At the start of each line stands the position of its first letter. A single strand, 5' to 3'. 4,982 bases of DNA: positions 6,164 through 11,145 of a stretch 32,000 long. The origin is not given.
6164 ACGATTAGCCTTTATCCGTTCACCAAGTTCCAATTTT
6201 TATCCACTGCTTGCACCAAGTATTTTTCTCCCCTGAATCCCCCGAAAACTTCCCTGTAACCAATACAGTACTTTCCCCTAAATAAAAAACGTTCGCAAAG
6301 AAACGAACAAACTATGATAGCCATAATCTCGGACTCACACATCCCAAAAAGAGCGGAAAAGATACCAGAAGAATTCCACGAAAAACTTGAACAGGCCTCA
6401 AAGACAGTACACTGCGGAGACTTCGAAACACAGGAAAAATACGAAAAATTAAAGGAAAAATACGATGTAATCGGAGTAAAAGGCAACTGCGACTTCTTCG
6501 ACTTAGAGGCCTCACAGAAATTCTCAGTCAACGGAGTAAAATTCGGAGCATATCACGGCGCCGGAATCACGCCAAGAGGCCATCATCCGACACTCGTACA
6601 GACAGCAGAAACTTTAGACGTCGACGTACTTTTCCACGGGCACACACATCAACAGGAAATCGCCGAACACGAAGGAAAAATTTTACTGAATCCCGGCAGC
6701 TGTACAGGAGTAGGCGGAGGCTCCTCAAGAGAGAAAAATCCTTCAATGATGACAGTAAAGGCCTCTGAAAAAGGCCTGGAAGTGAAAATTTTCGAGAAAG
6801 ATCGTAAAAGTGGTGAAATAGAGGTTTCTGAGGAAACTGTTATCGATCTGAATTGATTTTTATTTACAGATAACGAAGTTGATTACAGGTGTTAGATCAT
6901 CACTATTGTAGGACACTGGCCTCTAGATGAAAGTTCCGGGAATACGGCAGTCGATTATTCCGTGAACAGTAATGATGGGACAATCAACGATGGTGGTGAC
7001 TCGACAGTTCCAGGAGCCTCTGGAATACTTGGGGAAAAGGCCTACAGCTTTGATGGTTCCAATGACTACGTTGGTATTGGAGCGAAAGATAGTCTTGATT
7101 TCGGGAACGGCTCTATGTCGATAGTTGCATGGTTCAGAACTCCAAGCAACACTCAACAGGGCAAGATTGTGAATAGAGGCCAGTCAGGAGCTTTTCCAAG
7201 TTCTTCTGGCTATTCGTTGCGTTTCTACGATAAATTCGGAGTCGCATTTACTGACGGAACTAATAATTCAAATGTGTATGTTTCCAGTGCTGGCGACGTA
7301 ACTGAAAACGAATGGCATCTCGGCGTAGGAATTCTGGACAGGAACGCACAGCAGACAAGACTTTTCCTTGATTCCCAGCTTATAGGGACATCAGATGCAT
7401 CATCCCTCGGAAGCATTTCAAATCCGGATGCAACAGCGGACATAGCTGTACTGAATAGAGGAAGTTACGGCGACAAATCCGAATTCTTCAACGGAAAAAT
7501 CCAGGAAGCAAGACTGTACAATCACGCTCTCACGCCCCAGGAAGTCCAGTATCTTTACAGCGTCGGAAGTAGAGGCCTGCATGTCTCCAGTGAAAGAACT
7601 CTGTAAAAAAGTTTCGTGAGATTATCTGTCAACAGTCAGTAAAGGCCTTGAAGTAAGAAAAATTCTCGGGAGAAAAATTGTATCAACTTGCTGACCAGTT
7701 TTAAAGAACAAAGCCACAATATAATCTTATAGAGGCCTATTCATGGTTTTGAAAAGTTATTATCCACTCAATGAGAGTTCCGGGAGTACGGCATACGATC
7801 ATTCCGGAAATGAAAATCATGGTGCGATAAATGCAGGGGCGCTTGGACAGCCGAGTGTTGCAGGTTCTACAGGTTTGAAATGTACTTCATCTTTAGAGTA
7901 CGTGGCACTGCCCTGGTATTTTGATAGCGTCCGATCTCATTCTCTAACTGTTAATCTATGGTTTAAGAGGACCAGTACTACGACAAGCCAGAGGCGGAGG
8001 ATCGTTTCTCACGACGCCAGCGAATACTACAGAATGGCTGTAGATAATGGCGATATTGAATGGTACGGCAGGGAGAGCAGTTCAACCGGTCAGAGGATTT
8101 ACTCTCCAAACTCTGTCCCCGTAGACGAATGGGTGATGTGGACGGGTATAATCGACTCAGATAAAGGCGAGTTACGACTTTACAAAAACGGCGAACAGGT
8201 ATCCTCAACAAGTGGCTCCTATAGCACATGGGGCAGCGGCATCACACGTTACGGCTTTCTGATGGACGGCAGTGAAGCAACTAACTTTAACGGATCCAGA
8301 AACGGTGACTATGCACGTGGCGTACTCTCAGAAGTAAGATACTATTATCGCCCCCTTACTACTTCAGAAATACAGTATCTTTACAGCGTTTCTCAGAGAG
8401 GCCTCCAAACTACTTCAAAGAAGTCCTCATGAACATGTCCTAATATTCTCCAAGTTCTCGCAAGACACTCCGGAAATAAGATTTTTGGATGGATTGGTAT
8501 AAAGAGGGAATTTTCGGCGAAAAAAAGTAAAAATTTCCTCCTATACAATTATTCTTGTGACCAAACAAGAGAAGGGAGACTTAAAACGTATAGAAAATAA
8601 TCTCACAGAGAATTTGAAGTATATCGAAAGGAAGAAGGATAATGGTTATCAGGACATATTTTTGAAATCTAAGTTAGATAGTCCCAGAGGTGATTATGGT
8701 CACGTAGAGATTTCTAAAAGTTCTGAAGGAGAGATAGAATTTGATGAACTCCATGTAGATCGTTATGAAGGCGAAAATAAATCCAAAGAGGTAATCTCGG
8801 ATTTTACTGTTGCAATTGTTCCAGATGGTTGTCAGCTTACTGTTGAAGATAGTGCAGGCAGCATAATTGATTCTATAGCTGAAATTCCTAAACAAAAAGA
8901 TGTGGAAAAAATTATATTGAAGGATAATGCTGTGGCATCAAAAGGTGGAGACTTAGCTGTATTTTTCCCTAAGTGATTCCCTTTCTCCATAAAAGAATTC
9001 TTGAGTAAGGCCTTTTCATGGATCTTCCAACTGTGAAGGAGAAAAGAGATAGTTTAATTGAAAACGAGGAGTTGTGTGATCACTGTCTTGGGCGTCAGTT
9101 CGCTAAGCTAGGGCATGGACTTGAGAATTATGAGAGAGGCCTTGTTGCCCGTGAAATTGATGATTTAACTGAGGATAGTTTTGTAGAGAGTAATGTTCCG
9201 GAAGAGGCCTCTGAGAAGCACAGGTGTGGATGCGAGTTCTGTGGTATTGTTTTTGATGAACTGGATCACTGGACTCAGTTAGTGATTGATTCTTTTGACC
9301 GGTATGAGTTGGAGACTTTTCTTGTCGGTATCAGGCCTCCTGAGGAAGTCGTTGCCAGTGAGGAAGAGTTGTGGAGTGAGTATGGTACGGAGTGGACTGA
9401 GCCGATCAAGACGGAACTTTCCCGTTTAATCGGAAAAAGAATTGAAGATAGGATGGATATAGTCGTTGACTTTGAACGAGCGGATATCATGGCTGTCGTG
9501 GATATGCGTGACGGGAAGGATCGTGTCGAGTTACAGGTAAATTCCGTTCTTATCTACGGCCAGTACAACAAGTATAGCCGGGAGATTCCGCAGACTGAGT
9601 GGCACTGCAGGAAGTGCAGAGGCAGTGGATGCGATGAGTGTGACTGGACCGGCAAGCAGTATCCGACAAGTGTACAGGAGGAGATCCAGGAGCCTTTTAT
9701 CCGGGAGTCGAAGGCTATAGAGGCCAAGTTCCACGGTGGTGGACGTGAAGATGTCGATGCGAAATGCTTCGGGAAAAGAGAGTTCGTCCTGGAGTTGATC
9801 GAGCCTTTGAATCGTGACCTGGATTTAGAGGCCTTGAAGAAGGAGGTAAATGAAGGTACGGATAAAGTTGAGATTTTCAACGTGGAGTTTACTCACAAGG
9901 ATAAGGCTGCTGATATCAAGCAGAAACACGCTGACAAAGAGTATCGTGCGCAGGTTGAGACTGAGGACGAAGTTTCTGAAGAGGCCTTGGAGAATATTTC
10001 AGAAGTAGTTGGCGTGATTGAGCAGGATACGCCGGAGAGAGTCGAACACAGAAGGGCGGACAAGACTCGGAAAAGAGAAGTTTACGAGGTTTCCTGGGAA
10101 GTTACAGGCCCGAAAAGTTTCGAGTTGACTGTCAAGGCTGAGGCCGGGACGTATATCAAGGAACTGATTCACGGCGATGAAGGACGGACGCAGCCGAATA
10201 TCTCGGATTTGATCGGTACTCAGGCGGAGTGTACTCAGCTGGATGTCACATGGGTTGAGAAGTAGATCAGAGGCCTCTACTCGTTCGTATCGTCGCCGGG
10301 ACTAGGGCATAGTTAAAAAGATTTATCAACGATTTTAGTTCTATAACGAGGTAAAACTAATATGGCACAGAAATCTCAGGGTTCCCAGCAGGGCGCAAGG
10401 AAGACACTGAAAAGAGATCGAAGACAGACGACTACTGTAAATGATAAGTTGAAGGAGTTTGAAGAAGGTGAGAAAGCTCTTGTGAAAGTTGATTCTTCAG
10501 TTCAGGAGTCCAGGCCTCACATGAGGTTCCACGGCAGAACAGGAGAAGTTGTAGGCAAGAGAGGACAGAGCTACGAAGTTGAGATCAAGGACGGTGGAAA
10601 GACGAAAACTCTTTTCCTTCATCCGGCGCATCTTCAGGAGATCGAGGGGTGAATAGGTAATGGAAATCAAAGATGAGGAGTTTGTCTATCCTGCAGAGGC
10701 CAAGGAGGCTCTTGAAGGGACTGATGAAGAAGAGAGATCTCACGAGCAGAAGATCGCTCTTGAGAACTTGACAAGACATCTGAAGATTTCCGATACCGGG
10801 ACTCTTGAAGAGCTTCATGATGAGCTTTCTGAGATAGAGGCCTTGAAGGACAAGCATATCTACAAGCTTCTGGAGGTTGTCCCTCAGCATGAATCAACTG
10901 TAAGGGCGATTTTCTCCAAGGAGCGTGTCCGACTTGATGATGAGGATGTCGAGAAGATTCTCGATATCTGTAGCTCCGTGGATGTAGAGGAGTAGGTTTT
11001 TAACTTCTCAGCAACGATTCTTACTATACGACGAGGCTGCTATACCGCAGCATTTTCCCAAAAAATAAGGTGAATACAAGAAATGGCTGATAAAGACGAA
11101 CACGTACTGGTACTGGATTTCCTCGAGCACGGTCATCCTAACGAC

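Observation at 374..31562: Roughly 20-fold over-representation of the palindromic hexamer AGGCCT across genes, strands and spacers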

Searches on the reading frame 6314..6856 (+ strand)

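Call 30: search_protein_families(library=pfam, proteins=[window:6314-6856:+], max_evalue=0.01)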
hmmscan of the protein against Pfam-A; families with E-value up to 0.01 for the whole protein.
window:6314-6856:+ (180 aa): 2 families
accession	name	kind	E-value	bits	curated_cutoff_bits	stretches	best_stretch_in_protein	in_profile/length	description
PF12850.12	Metallophos_2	-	4e-28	98.8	27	1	2-150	3-151/154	Calcineurin-like phosphoesterase superfamily domain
PF00149.33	Metallophos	-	9.6e-07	29.9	21.5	1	2-72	3-82/191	Calcineurin-like phosphoesterase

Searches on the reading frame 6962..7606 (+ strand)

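Call 30: search_protein_families(library=pfam, proteins=[window:6962-7606:+], max_evalue=0.01)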
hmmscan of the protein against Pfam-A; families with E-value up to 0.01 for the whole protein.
window:6962-7606:+ (214 aa): 3 families
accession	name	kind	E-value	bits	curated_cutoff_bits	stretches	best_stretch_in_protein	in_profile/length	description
PF13385.13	Laminin_G_3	-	6e-21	75.6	27.6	1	31-196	1-151/151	Concanavalin A-like lectin/glucanases superfamily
PF07953.20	Toxin_R_bind_N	-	7.4e-05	23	23.8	1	25-155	27-162/191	Clostridium neurotoxin, N-terminal receptor binding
PF02973.23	Sialidase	-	0.00098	19.1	26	1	102-196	92-182/189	Sialidase, N-terminal domain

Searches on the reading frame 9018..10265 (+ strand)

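Call 57: search_protein_families(library=ncbifam, proteins=[window:9018-10265:+], max_evalue=0.00001)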
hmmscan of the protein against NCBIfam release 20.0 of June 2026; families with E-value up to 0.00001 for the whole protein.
window:9018-10265:+ (415 aa): 3 families
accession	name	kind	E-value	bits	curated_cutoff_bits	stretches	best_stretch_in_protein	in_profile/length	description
TIGR01213.2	pseudo_Pus10arc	equivalog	1.2e-136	455.8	200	1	10-414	3-402/402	tRNA pseudouridine(54/55) synthase Pus10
NF011139.0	PRK14554.1-5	equivalog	6.6e-16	58.1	428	2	65-198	90-221/360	pseudouridylate synthase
NF003280.0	PRK04270.1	equivalog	6e-07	28.5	242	1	303-385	89-170/323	RNA-guided pseudouridylation complex pseudouridine synthase subunit Cbf5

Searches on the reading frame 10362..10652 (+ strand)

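Call 57: search_protein_families(library=ncbifam, proteins=[window:10362-10652:+], max_evalue=0.00001)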
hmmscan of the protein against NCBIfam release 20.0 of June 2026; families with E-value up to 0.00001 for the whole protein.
window:10362-10652:+ (96 aa): 1 family
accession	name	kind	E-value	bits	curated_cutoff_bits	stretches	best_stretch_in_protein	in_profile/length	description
NF003303.0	PRK04306.1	equivalog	7.2e-31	105.9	97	1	1-95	1-97/98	50S ribosomal protein L21e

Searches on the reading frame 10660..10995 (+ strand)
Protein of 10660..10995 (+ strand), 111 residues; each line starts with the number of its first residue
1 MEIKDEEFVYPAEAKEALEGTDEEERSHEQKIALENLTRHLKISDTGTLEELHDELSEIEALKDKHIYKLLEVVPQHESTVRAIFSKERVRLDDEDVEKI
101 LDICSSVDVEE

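Call 57: search_protein_families(library=ncbifam, proteins=[window:10660-10995:+], max_evalue=0.00001)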
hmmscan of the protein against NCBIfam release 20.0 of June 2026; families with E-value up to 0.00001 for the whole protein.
window:10660-10995:+ (111 aa): 6 families
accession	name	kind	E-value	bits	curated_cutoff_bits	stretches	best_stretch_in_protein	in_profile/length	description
NF011555.0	PRK14981.2-1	equivalog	7.2e-15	55.7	170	1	6-110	9-113/114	DNA-directed RNA polymerase subunit F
NF011552.0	PRK14981.1-4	equivalog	7e-10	39.2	156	1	2-104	5-112/117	DNA-directed RNA polymerase subunit F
NF011557.0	PRK14981.2-3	equivalog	1.3e-09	38.2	133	1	4-105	3-101/105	DNA-directed RNA polymerase subunit F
NF011550.0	PRK14981.1-1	equivalog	2.2e-09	38.1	159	1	2-105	6-115/118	RNA polymerase Rpb4 family protein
NF011554.0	PRK14981.1-6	equivalog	2.8e-08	34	147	1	2-105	5-104/107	DNA-directed RNA polymerase subunit F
NF011551.0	PRK14981.1-3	equivalog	7.9e-08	32.6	183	1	13-104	16-115/120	DNA-directed RNA polymerase subunit F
